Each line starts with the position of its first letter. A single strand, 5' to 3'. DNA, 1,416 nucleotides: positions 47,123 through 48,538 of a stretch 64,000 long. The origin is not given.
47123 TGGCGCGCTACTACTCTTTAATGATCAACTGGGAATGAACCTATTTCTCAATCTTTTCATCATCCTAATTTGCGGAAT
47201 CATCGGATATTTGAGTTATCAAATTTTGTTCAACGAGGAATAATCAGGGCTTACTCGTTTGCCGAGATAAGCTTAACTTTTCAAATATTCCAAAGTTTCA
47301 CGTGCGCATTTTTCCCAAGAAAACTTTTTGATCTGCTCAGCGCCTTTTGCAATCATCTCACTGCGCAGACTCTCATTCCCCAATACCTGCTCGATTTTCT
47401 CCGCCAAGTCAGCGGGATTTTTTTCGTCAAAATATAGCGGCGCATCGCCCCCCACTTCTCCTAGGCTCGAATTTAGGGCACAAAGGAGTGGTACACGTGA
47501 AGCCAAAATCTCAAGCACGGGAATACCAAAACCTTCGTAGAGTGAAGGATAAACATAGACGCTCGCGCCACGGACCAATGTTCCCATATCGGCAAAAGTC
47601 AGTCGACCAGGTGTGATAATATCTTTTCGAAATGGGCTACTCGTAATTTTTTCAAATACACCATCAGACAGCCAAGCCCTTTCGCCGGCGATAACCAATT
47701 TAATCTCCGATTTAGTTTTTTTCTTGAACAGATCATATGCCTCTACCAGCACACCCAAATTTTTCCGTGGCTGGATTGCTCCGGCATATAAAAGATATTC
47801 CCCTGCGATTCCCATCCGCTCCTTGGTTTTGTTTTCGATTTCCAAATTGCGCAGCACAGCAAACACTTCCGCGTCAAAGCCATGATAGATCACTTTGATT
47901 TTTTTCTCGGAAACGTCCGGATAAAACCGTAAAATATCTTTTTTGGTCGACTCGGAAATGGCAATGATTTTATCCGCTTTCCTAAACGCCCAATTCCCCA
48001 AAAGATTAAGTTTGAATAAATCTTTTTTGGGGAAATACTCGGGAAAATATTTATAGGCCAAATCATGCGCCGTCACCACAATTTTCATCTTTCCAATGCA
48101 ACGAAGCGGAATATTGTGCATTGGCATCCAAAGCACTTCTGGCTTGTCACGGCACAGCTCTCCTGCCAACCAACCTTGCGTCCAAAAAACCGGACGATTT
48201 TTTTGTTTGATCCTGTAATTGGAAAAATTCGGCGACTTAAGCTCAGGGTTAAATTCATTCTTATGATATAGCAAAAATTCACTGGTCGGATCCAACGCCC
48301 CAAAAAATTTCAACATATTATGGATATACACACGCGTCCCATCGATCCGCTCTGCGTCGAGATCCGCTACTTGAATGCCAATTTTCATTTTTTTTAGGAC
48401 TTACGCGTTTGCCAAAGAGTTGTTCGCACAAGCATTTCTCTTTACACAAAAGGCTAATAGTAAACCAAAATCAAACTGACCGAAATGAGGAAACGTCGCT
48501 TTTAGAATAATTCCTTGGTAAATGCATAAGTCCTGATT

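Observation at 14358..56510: Novel dispersed palindromic intergenic element family (six copies, all same orientation)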

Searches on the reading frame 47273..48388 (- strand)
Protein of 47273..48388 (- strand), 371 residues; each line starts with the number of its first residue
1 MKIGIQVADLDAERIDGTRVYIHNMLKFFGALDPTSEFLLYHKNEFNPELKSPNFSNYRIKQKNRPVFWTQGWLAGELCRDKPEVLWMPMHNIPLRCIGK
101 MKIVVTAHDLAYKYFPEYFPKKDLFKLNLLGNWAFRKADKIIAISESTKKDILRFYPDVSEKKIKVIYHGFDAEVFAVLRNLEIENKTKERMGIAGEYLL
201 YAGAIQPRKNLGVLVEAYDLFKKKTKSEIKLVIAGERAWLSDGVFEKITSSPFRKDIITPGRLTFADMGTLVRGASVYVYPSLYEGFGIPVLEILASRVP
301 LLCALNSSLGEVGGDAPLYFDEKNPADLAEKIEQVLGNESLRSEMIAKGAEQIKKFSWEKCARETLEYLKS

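Call 7: search_protein_families(library=ncbifam, proteins=[window:47273-48388:-])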
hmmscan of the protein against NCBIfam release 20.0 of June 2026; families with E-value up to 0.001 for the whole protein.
window:47273-48388:- (371 aa): 22 families
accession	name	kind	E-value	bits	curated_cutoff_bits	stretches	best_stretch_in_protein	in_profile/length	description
TIGR02149.1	glgA_Coryne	subfamily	4e-28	98.6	302.4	1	133-368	140-386/391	glycogen synthase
TIGR04047.1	MSMEG_0565_glyc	hypoth_equivalog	9.1e-26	90.8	259.85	1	129-368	130-370/373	MSMEG_0565 family glycosyltransferase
TIGR03449.1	mycothiol_MshA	equivalog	3.6e-16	59.1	462.5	1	137-367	164-398/406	D-inositol-3-phosphate glycosyltransferase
TIGR04157.1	glyco_rSAM_CFB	subfamily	5.3e-15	55.3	400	1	134-312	166-338/406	TIGR04157 family glycosyltransferase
NF050063.1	ProtGlycPglJ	equivalog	3.7e-13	49.4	500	1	134-369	141-363/363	N-acetylgalactosamine-N,N'-diacetylbacillosaminyl-diphospho-undecaprenol 4-alpha-N-acetylgalactosaminyltransferase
NF038295.1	EPS_HpsP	equivalog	6.5e-12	45.1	550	1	185-368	194-383/388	hormogonium polysaccharide biosynthesis glycosyltransferase HpsP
TIGR03088.1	stp2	hypoth_equivalog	7.4e-12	45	409.05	1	140-364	139-365/374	TIGR03088 family PEP-CTERM/XrtA system glycosyltransferase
NF038229.1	Glyco4_Geo_Pelo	equivalog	8.1e-11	41.5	400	1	134-363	106-327/338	GPMC system family 4 glycosyltransferase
NF041010.1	glycosy_Agl16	equivalog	8.5e-10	38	575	1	128-370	124-349/352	glycosylation protein Agl16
NF047684.1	TeichurnBiosyTuaC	equivalog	9.7e-10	37.9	550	1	134-362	161-379/391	teichuronic acid biosynthesis protein TuaC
TIGR03999.1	thiol_BshA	equivalog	1.5e-09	37.3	273.7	1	132-364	139-365/375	N-acetyl-alpha-D-glucosaminyl L-malate synthase BshA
NF038298.1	EPS_HpsO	equivalog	2.7e-09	36.3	575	1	119-370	128-385/388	hormogonium polysaccharide biosynthesis glycosyltransferase HpsO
NF041876.1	EPS_EpsE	equivalog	2.8e-09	36.7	400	1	135-362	159-386/389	exopolysaccharide biosynthesis GT4 family glycosyltransferase EpsE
TIGR04063.1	stp3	hypoth_equivalog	6.1e-09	35.3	442.05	1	130-355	150-377/397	TIGR04063 family PEP-CTERM/XrtA system glycosyltransferase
NF012028.0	PRK15484.1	subfamily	6.6e-09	35.3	618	1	154-366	152-372/380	lipopolysaccharide N-acetylglucosaminyltransferase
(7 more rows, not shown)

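Call 21: find_homologous_proteins(query=window:47273-48388:-, max_evalue=1e-30)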
Query window:47273-48388:- (371 aa): 6448 proteins with E <= 1e-30 among 8000 candidates; the best 120 are listed.
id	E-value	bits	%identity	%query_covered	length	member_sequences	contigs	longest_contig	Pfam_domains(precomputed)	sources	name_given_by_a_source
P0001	2.5e-249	844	100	100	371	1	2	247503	PF00534.27,PF13439.13,PF20706.4,PF13692.13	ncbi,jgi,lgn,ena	ncbi:MAG: glycosyltransferase family 1 protein [Parcubacteria group bacterium]|jgi:glycosyltransfera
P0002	1.7e-220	750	87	100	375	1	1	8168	PF00534.27,PF13439.13,PF20706.4,PF13692.13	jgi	jgi:glycosyltransferase involved in cell wall biosynthesis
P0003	8.1e-207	705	84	100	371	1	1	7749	PF00534.27,PF13439.13,PF20706.4,PF13692.13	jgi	-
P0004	2.0e-202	690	82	100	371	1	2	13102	PF00534.27,PF13524.13,PF13439.13,PF20706.4,PF13692.13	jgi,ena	jgi:glycosyltransferase involved in cell wall biosynthesis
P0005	7.2e-202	688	81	100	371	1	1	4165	PF00534.27,PF13439.13,PF20706.4,PF13692.13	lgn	-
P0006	8.7e-201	685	80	100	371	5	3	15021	PF00534.27,PF13439.13,PF20706.4,PF13692.13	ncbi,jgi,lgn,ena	ncbi:MAG: glycosyltransferase family 1 protein [Candidatus Moraniibacteriota bacterium]|jgi:glycosyl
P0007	1.2e-200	684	81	100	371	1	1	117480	PF00534.27,PF13439.13,PF20706.4,PF13692.13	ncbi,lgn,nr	ncbi:MAG: glycosyltransferase family 1 protein [Candidatus Moranbacteria bacterium]|nr:glycosyltrans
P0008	2.6e-199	680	81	100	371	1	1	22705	PF00534.27,PF13439.13,PF20706.4,PF13692.13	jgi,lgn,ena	-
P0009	1.7e-198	677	81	100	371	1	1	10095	PF00534.27,PF13439.13,PF20706.4,PF13692.13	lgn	-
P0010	2.2e-198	677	80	100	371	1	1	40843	PF00534.27,PF13524.13,PF13439.13,PF20706.4,PF13692.13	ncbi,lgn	-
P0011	5.7e-197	672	79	100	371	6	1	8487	PF00534.27,PF13439.13,PF20706.4,PF13692.13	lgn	-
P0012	4.8e-196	669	79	100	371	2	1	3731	PF00534.27,PF13439.13,PF20706.4,PF13692.13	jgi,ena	-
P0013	1.1e-195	668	78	100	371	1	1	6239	PF00534.27,PF13439.13,PF20706.4,PF13692.13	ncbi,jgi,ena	jgi:glycosyltransferase involved in cell wall biosynthesis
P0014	4.3e-192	656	78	100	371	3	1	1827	PF00534.27,PF13439.13,PF20706.4,PF13692.13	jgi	jgi:glycosyltransferase involved in cell wall biosynthesis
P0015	4.9e-190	649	77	100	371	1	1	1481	PF00534.27,PF13439.13,PF20706.4,PF13692.13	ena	-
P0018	2.4e-178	611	73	100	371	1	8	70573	PF00534.27,PF13439.13,PF20706.4,PF13692.13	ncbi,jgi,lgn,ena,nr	ncbi:MAG TPA: hypothetical protein DCS28_00905 [Candidatus Moranbacteria bacterium]|nr:hypothetical 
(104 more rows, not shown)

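Call 22: find_encoding_contigs(protein=P0007, flank=10000, max_places=2)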
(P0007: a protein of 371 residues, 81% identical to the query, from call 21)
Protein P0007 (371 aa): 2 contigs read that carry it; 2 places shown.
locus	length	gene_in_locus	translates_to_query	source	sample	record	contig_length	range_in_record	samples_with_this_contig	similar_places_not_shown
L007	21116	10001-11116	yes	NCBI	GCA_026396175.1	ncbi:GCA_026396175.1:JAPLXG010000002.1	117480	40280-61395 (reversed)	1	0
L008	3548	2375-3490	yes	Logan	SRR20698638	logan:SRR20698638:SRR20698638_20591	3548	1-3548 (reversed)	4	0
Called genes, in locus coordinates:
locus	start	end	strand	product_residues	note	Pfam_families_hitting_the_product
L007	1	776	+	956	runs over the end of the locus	PF00690:Cation_ATPase_N, PF00122:E1-E2_ATPase, PF13246:Cation_ATPase, PF00702:Hydrolase, PF00689:Cation_ATPase_C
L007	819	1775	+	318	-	PF01565:FAD_binding_4, PF02873:MurB_C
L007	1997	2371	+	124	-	PF02482:Ribosomal_S30AE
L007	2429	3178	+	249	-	PF00696:AA_kinase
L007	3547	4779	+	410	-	PF00587:tRNA-synt_2b, PF03129:HGTP_anticodon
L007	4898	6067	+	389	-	PF13173:AAA_14, PF13635:DUF4143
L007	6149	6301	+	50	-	-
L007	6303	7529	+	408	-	-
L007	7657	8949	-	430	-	PF03446:NAD_binding_2 (weak), PF03721:UDPG_MGDP_dh_N, PF03807:F420_oxidored (weak), PF00984:UDPG_MGDP_dh, PF03720:UDPG_MGDP_dh_C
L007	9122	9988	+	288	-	PF00483:NTP_transferase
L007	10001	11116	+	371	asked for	PF13439:Glyco_transf_4, PF20706:GT4-conflict (weak), PF00534:Glycos_transf_1, PF13692:Glyco_trans_1_4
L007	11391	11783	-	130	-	-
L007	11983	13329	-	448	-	-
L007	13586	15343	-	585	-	-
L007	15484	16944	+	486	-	PF13196:DUF4012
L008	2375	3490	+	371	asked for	PF13439:Glyco_transf_4, PF20706:GT4-conflict (weak), PF00534:Glycos_transf_1, PF13692:Glyco_trans_1_4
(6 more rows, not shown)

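Call 23: find_encoding_contigs(protein=P0010, flank=10000, max_places=2)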
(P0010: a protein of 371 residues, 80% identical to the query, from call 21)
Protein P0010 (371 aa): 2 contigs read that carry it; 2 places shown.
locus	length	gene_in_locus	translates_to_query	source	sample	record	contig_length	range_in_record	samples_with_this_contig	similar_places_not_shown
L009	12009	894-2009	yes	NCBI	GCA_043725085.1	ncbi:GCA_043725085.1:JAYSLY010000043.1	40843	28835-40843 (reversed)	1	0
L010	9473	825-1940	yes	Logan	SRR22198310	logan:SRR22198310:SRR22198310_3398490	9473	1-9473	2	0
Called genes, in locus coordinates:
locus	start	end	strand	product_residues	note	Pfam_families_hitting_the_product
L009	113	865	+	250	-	-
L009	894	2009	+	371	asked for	PF13439:Glyco_transf_4, PF00534:Glycos_transf_1, PF20706:GT4-conflict (weak), PF13692:Glyco_trans_1_4, PF13524:Glyco_trans_1_2 (faint)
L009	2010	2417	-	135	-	-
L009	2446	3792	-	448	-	-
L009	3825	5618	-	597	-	-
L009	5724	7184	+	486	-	PF13196:DUF4012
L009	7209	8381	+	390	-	PF00534:Glycos_transf_1, PF13692:Glyco_trans_1_4 (weak), PF13524:Glyco_trans_1_2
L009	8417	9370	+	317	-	PF00106:adh_short (weak), PF01073:3Beta_HSD, PF01370:Epimerase, PF02719:Polysacc_synt_2, PF04321:RmlD_sub_bind, PF07993:NAD_binding_4, PF08659:KR (weak), PF16363:GDP_Man_Dehyd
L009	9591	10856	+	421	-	PF01943:Polysacc_synt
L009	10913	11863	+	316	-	PF00535:Glycos_transf_2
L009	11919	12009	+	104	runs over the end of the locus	-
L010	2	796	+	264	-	?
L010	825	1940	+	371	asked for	PF13439:Glyco_transf_4, PF00534:Glycos_transf_1, PF20706:GT4-conflict (weak), PF13692:Glyco_trans_1_4, PF13524:Glyco_trans_1_2 (faint)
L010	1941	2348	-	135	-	-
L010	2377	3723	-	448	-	-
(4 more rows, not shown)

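Call 24: find_encoding_contigs(protein=P0002, flank=10000, max_places=2)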
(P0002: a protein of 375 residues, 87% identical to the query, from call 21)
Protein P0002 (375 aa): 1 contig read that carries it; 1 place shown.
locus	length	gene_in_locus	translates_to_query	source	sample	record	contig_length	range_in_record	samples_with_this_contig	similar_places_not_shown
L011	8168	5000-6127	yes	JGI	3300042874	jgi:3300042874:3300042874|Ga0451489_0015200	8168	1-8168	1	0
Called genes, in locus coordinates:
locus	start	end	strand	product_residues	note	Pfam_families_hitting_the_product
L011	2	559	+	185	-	?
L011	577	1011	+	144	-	PF11969:DcpS_C, PF26217:GDPGP1_N (faint), PF01230:HIT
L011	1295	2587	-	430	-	PF03446:NAD_binding_2 (weak), PF03721:UDPG_MGDP_dh_N, PF03807:F420_oxidored (weak), PF00984:UDPG_MGDP_dh, PF03720:UDPG_MGDP_dh_C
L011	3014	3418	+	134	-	PF02675:AdoMet_dc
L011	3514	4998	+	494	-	-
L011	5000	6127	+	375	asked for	PF13439:Glyco_transf_4, PF00534:Glycos_transf_1, PF13692:Glyco_trans_1_4, PF20706:GT4-conflict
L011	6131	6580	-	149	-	-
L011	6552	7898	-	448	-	-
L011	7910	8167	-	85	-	?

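Call 59: find_encoding_contigs(protein=P0008, flank=10000, max_places=1)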
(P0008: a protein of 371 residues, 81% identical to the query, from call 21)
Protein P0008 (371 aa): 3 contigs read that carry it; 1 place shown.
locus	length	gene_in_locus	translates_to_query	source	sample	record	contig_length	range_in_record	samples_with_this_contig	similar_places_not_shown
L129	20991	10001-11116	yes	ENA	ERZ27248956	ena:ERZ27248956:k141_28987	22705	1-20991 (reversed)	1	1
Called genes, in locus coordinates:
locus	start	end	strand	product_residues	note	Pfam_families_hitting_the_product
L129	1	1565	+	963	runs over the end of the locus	PF00690:Cation_ATPase_N, PF00122:E1-E2_ATPase, PF13246:Cation_ATPase, PF00702:Hydrolase (weak), PF00689:Cation_ATPase_C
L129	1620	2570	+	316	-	PF01565:FAD_binding_4, PF02873:MurB_C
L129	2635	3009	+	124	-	PF02482:Ribosomal_S30AE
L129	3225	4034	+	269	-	PF03807:F420_oxidored, PF14748:P5CR_dimer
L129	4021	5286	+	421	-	PF00171:Aldedh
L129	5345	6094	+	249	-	PF00696:AA_kinase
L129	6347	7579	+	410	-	PF00587:tRNA-synt_2b, PF03129:HGTP_anticodon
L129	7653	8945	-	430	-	PF01210:NAD_Gly3P_dh_N (faint), PF03446:NAD_binding_2 (weak), PF03721:UDPG_MGDP_dh_N, PF03807:F420_oxidored (weak), PF00984:UDPG_MGDP_dh, PF03720:UDPG_MGDP_dh_C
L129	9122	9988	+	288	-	PF00483:NTP_transferase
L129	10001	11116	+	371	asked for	PF13439:Glyco_transf_4, PF00534:Glycos_transf_1, PF13692:Glyco_trans_1_4, PF20706:GT4-conflict (weak)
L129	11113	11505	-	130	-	-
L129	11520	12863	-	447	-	-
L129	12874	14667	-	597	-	-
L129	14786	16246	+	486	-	PF13196:DUF4012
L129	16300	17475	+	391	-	PF00534:Glycos_transf_1, PF13692:Glyco_trans_1_4 (weak), PF13524:Glyco_trans_1_2 (weak)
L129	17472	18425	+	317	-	PF00106:adh_short (weak), PF01073:3Beta_HSD, PF01370:Epimerase, PF02719:Polysacc_synt_2, PF04321:RmlD_sub_bind, PF07993:NAD_binding_4, PF08659:KR (weak), PF16363:GDP_Man_Dehyd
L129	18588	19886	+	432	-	PF01943:Polysacc_synt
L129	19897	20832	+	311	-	PF00535:Glycos_transf_2, PF10111:Glyco_tranf_2_2 (weak)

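Call 60: find_encoding_contigs(protein=P0018, flank=10000, max_places=1)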
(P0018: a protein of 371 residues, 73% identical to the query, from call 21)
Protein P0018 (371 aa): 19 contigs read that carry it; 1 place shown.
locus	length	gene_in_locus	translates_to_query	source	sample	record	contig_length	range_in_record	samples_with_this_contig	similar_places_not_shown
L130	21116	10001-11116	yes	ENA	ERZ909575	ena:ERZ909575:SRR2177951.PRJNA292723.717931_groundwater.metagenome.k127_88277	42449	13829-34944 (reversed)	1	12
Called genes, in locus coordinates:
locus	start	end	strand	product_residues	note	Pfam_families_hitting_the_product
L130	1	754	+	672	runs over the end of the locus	PF02518:HATPase_c, PF00204:DNA_gyraseB, PF01751:Toprim, PF00986:DNA_gyraseB_C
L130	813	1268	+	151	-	PF03449:GreA_GreB_N, PF01272:GreA_GreB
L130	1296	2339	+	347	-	PF13098:Thioredoxin_2 (faint), PF13192:Thioredoxin_3 (faint), PF13462:Thioredoxin_4, PF01323:DSBA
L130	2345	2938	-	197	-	PF21176:RecR_HhH, PF02132:RecR_ZnF, PF01751:Toprim, PF13662:Toprim_4, PF21175:RecR_C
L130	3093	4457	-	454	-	PF00772:DnaB, PF13481:AAA_25, PF03796:DnaB_C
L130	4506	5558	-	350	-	PF01926:MMR_HSR1, PF02421:FeoB_N, PF06071:YchF-GTPase_C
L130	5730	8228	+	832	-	PF21033:RMD1-3 (faint), PF00515:TPR_1 (faint), PF07719:TPR_2 (faint), PF13181:TPR_8 (faint), PF13414:TPR_11 (faint), PF13431:TPR_17 (faint), PF14559:TPR_19 (faint), PF23914:TPR_CcmH_CycH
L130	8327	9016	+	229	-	PF05552:MS_channel_1st_1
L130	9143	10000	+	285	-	PF00483:NTP_transferase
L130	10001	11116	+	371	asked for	PF13439:Glyco_transf_4, PF20706:GT4-conflict (faint), PF00534:Glycos_transf_1, PF13692:Glyco_trans_1_4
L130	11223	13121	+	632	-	PF02384:N6_Mtase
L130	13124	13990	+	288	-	PF01420:Methylase_S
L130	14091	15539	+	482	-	PF01336:tRNA_anti-codon, PF00152:tRNA-synt_2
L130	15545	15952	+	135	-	PF01467:CTP_transf_like, PF06574:FAD_syn (weak)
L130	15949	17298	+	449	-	-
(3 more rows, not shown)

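Call 61: find_encoding_contigs(protein=P0004, flank=10000, max_places=1)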
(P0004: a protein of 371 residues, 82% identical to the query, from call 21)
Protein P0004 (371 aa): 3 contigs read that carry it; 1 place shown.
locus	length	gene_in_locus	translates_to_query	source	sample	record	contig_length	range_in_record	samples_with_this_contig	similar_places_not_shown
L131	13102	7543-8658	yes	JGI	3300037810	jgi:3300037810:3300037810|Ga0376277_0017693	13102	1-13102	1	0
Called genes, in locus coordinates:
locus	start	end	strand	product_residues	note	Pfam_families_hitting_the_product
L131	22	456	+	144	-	PF00689:Cation_ATPase_C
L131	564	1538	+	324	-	PF01565:FAD_binding_4, PF02873:MurB_C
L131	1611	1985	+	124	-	PF02482:Ribosomal_S30AE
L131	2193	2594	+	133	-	-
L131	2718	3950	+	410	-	PF00587:tRNA-synt_2b, PF03129:HGTP_anticodon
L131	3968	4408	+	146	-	PF11969:DcpS_C, PF01230:HIT, PF26217:GDPGP1_N (faint)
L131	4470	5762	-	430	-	PF03446:NAD_binding_2 (weak), PF03721:UDPG_MGDP_dh_N, PF00984:UDPG_MGDP_dh, PF03720:UDPG_MGDP_dh_C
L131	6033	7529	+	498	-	-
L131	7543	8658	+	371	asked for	PF13439:Glyco_transf_4, PF00534:Glycos_transf_1, PF20706:GT4-conflict, PF13692:Glyco_trans_1_4, PF13524:Glyco_trans_1_2 (weak)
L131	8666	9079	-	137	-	-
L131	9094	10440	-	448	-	-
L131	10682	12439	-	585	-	-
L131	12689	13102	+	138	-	?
